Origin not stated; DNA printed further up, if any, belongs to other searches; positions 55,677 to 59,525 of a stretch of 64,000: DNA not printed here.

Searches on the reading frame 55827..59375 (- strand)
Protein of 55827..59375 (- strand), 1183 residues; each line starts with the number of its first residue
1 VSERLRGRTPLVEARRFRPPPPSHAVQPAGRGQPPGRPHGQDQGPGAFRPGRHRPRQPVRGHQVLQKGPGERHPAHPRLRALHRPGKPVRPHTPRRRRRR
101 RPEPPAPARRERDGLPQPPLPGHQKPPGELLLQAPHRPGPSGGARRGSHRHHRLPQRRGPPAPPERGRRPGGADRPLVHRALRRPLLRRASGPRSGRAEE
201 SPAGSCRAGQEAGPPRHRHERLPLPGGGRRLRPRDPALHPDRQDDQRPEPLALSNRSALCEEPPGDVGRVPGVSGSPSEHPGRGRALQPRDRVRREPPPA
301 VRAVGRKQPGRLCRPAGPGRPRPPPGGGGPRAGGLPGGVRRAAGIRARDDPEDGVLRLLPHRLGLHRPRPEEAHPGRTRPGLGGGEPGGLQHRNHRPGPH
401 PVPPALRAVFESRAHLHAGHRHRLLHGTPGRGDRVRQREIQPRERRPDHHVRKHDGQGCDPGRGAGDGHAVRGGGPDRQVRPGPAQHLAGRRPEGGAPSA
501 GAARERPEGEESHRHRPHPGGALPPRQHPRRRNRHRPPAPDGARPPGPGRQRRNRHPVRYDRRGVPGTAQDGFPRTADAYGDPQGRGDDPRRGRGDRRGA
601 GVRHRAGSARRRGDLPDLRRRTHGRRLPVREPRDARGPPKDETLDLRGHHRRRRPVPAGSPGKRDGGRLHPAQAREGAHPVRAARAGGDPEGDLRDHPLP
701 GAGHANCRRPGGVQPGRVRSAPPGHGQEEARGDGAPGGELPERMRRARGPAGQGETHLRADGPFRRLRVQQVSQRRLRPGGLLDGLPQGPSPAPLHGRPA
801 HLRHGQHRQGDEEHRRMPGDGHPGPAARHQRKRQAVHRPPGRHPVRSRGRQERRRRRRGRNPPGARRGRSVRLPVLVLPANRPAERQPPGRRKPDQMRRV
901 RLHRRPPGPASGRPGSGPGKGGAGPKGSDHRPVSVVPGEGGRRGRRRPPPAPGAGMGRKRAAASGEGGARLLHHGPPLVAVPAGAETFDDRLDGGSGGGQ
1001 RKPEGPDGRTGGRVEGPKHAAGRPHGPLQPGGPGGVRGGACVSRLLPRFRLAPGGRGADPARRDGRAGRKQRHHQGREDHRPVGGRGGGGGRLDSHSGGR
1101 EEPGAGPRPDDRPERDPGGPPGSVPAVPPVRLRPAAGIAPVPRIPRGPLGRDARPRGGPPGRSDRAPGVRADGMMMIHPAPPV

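Call 82: search_protein_families(library=ncbifam, proteins=[window:55827-59375:-, window:55871-59371:-], max_evalue=0.001)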
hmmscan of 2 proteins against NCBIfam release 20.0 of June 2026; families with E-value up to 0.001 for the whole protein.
window:55827-59375:- (1183 aa): 0 families

window:55871-59371:- (1167 aa): 16 families
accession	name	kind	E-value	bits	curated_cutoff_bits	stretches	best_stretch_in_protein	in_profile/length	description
NF004226.0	PRK05673.1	equivalog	0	1468.6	1002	1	13-1165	3-1144/1146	DNA polymerase III subunit alpha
NF005298.0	PRK06826.1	equivalog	0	1451.4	1260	1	14-1166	3-1150/1151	DNA polymerase III subunit alpha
TIGR00594.1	polc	superfamily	0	1382.6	434.35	1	16-1041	1-1022/1022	DNA polymerase III subunit alpha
NF005617.0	PRK07374.1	equivalog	0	1132.1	1653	1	16-1073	3-1072/1170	DNA polymerase III subunit alpha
NF005377.0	PRK06920.1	equivalog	9.5e-295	980.7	1806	1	15-1165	2-1105/1108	DNA polymerase III subunit alpha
NF007079.0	PRK09532.1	equivalog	5.2e-236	785.9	1525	1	16-770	3-778/876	DNA polymerase III subunit alpha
NF004225.0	PRK05672.1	subfamily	1.9e-207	691.7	939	1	14-1083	4-1034/1047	error-prone DNA polymerase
NF005516.0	PRK07135.1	equivalog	2.7e-193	644.8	1084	2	275-925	195-834/974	DNA polymerase III DnaE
NF005582.0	PRK07279.1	equivalog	6.8e-189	630.2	1279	2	209-1079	144-962/1033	DNA polymerase III subunit alpha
NF004550.0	PRK05898.1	equivalog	8.7e-180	600.1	1182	2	214-923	136-830/971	DNA polymerase III subunit alpha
NF005616.0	PRK07373.1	equivalog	7.4e-86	288.4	646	1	764-1077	34-356/449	DNA polymerase III subunit alpha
NF001688.0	PRK00448.1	equivalog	2.5e-52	177.7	873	2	101-399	614-913/1445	PolC-type DNA polymerase III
TIGR01405.1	polC_Gram_pos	equivalog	1.5e-43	148.7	1043.45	2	102-399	381-678/1211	DNA polymerase III subunit alpha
NF045780.1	TrlF_fam_ATP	equivalog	1.7e-05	23.8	350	1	19-133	10-121/944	TrlF family AAA-like ATPase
NF041577.1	nside_bi_sphtase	equivalog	5.5e-05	22.5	400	1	18-83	5-68/276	3',5'-nucleoside bisphosphate phosphatase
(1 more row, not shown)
